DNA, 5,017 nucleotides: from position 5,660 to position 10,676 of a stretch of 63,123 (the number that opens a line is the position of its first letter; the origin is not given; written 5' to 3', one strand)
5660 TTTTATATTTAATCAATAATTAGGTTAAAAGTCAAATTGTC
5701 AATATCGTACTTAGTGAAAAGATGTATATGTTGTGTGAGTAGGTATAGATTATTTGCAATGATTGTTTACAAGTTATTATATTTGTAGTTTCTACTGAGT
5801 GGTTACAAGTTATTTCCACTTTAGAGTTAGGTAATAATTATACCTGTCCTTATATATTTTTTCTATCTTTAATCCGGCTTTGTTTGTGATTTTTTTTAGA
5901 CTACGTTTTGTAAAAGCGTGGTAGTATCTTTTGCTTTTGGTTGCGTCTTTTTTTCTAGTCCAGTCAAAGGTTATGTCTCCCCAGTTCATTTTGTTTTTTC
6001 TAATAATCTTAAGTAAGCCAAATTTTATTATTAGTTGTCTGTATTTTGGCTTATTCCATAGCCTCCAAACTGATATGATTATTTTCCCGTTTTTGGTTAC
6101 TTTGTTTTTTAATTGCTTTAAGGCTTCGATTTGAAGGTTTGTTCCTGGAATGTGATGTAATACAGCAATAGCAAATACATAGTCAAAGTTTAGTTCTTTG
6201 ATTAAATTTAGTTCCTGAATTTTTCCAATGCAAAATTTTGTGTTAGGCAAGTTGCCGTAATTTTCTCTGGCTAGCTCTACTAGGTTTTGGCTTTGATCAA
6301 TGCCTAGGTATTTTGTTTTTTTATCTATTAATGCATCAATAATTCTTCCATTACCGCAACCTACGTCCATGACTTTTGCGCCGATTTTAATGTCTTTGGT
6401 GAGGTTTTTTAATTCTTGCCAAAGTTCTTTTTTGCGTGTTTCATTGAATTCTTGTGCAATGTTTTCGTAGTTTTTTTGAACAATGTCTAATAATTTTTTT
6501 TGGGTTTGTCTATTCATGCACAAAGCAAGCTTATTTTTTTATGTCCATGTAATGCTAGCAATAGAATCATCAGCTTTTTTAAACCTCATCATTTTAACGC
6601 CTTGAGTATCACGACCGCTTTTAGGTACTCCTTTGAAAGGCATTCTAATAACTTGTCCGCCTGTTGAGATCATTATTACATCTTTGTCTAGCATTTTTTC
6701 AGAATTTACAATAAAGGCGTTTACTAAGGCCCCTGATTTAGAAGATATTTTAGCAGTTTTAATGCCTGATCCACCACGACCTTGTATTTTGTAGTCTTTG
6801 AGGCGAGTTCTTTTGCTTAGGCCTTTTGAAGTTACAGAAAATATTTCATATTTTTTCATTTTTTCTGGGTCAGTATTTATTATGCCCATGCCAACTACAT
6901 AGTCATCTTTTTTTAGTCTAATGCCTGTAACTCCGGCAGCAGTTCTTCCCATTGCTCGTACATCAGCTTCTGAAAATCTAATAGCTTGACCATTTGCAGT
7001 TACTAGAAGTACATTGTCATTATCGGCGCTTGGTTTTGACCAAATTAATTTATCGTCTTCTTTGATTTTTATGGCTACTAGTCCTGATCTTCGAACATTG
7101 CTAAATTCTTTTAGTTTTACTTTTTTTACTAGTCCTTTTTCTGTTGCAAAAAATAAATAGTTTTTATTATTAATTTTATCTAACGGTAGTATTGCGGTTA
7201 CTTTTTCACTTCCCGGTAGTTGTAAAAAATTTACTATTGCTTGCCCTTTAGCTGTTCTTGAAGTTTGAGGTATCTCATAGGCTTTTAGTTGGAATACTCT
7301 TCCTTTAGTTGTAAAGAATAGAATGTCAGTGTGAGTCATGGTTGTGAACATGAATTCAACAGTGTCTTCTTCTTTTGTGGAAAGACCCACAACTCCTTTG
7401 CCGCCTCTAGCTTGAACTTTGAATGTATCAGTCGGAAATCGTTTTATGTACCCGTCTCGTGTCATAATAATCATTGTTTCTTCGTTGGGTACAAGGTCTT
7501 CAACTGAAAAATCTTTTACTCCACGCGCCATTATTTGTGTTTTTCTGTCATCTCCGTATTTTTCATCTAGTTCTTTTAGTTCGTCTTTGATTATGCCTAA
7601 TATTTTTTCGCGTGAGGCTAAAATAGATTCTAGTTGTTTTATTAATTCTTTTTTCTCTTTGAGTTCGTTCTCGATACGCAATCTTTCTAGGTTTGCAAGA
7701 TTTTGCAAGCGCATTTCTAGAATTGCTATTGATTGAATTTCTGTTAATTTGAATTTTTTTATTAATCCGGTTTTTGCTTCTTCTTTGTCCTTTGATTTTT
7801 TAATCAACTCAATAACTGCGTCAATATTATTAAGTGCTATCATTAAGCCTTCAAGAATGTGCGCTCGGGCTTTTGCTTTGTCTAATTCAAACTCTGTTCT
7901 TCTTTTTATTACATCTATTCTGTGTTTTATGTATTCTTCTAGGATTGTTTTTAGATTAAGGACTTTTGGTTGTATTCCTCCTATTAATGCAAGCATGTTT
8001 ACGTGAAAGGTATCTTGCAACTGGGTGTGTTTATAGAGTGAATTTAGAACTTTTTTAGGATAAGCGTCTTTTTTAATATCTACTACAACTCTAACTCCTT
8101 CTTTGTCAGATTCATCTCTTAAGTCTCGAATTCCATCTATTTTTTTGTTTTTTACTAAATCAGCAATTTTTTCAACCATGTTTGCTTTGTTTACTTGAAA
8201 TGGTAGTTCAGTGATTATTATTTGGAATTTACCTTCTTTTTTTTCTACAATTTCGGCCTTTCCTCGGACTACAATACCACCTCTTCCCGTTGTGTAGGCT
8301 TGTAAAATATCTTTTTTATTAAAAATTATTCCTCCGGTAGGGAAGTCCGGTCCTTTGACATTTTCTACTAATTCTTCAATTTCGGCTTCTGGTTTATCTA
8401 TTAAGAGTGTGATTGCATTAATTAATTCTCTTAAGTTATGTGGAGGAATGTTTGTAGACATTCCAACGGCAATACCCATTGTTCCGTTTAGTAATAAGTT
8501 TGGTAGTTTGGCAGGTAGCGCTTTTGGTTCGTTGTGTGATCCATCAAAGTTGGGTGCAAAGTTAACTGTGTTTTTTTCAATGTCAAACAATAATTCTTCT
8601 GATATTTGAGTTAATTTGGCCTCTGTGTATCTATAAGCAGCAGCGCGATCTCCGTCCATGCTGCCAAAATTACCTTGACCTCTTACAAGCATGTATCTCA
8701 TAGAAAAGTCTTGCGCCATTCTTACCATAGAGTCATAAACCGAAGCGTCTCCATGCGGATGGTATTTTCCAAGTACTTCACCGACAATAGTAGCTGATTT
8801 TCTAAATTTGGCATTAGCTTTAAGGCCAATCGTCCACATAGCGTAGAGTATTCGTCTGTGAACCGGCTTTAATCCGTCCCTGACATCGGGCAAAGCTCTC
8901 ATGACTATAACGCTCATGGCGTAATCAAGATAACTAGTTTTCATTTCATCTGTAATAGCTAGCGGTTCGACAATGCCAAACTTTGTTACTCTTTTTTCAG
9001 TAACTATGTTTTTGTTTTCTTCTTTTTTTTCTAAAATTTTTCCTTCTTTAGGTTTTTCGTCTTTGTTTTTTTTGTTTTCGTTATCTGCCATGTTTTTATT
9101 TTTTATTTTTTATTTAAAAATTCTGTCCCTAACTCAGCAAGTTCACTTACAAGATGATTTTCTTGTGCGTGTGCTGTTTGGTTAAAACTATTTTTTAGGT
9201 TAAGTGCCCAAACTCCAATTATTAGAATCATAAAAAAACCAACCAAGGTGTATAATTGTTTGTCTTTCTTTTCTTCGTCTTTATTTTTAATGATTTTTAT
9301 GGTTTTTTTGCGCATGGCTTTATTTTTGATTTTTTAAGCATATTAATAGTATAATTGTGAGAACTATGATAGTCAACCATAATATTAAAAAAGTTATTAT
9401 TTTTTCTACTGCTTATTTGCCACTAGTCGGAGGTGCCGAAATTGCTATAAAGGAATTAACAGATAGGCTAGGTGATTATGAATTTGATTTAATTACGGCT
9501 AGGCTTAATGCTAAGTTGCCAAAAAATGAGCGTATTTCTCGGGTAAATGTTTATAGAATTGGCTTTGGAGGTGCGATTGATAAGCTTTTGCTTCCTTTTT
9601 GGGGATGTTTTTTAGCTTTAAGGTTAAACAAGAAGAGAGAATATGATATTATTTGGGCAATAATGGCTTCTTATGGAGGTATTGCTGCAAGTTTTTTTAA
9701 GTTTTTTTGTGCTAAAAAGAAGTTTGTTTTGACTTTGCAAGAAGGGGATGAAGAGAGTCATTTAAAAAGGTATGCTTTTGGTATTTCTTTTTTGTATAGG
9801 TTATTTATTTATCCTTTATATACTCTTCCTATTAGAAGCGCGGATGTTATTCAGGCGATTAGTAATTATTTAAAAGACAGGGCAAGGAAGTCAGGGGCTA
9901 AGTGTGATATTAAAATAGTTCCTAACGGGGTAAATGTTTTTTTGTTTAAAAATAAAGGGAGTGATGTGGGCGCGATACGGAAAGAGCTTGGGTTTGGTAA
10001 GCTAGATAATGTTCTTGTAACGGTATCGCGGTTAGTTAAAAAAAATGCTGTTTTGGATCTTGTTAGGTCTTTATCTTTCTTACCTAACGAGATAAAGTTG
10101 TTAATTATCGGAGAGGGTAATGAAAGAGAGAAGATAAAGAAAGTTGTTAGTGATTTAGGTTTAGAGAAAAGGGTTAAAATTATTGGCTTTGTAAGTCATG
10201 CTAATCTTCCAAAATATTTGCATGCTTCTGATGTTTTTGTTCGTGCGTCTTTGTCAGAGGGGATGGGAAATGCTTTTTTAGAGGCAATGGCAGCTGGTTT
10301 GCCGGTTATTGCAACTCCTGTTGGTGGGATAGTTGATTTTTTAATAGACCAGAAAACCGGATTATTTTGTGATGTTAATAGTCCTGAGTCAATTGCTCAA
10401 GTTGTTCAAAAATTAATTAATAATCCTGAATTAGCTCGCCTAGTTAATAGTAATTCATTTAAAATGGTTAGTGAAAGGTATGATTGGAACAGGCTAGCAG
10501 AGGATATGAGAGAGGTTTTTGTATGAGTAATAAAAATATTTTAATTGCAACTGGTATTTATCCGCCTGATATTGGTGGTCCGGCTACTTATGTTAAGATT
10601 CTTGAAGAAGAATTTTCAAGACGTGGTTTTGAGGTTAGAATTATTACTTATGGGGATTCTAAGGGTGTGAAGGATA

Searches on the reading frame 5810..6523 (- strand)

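Call 48: search_protein_families(library=pfam, proteins=[window:5810-6523:-], max_evalue=0.001)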
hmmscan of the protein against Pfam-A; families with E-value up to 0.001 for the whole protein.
window:5810-6523:- (237 aa): 11 families
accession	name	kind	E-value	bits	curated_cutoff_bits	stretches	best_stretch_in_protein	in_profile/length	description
PF13847.12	Methyltransf_31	-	3.2e-18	66.3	27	1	48-181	4-129/145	Methyltransferase domain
PF08242.18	Methyltransf_12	-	8.9e-15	55.7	30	1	52-148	1-98/98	Methyltransferase domain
PF13649.12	Methyltransf_25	-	3.2e-14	53.8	27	1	51-145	1-96/97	Methyltransferase domain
PF13489.12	Methyltransf_23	-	5.6e-14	52.6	27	1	27-221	2-162/164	Methyltransferase domain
PF08241.18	Methyltransf_11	-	6e-14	52.9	21.2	1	53-150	2-95/95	Methyltransferase domain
PF08003.17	Methyltransf_9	-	2.2e-08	33.9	23.8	1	28-151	97-218/315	Protein of unknown function (DUF1698)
PF02353.26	CMAS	-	2.7e-07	30.6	27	1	28-151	45-165/273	Mycolic acid cyclopropane synthetase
PF07021.18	MetW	-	2.3e-05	24.5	21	1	38-82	4-49/193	Methionine biosynthesis protein MetW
PF05175.20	MTS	-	0.00012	22.2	23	1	39-152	25-140/170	Methyltransferase small domain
PF01209.24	Ubie_methyltran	-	0.00016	21.6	20.1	1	5-117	6-121/233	ubiE/COQ5 methyltransferase family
PF01135.25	PCMT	-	0.00052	20.3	20.3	0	41-91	68-120/210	Protein-L-isoaspartate(D-aspartate) O-methyltransferase (PCMT)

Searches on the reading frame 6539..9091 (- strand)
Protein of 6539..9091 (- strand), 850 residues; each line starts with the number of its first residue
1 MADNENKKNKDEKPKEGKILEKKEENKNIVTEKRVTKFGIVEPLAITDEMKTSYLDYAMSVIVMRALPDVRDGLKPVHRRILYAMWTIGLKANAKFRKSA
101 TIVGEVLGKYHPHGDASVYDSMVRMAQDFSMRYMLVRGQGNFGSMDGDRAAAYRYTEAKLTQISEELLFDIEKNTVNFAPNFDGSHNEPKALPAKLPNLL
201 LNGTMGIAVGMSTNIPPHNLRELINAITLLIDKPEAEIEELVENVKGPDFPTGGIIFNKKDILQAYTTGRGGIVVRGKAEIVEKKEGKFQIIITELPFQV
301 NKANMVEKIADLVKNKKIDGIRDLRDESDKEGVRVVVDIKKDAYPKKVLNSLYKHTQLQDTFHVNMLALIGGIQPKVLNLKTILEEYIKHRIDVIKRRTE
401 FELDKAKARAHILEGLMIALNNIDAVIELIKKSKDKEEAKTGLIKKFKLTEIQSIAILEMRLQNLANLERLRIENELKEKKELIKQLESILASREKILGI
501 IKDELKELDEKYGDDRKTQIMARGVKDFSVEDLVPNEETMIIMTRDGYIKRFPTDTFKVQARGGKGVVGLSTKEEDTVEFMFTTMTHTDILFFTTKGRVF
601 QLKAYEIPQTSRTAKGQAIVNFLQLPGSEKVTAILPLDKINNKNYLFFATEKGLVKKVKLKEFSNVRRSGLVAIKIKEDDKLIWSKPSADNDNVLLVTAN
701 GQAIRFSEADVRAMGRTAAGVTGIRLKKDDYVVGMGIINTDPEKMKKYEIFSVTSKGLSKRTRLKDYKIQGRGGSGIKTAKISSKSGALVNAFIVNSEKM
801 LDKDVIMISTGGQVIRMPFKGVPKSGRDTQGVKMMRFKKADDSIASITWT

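Call 48: search_protein_families(library=pfam, proteins=[window:6539-9091:-], max_evalue=0.001)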
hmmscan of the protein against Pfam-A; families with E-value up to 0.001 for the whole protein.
window:6539-9091:- (850 aa): 2 families
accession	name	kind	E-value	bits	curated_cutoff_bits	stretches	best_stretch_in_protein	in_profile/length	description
PF00521.26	DNA_topoisoIV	-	8.8e-167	555.8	31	1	65-506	1-432/432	DNA gyrase/topoisomerase IV, subunit A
PF03989.18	DNA_gyraseA_C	-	4.1e-71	234.6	27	6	692-739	1-48/48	DNA gyrase C-terminal domain, beta-propeller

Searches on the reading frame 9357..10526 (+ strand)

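Call 9: search_protein_families(library=pfam, proteins=[window:9357-10526:+], max_evalue=0.001)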
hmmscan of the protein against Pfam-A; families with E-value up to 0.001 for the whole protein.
window:9357-10526:+ (389 aa): 5 families
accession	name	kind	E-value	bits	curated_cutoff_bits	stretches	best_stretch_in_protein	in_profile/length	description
PF00534.26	Glycos_transf_1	-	1.2e-38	132.7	26.4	1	206-367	4-169/172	Glycosyl transferases group 1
PF13692.12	Glyco_trans_1_4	-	1e-32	113.8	27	1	218-356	2-142/142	Glycosyl transferases group 1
PF13439.12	Glyco_transf_4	-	6.2e-12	46.3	28.5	1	24-193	1-167/170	Glycosyltransferase Family 4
PF13524.12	Glyco_trans_1_2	-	1e-08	35.6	25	1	244-384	13-142/144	Glycosyl transferase-like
PF20706.3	GT4-conflict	-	5e-06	26.2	26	1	245-337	232-324/385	Family 4 Glycosyltransferase in conflict systems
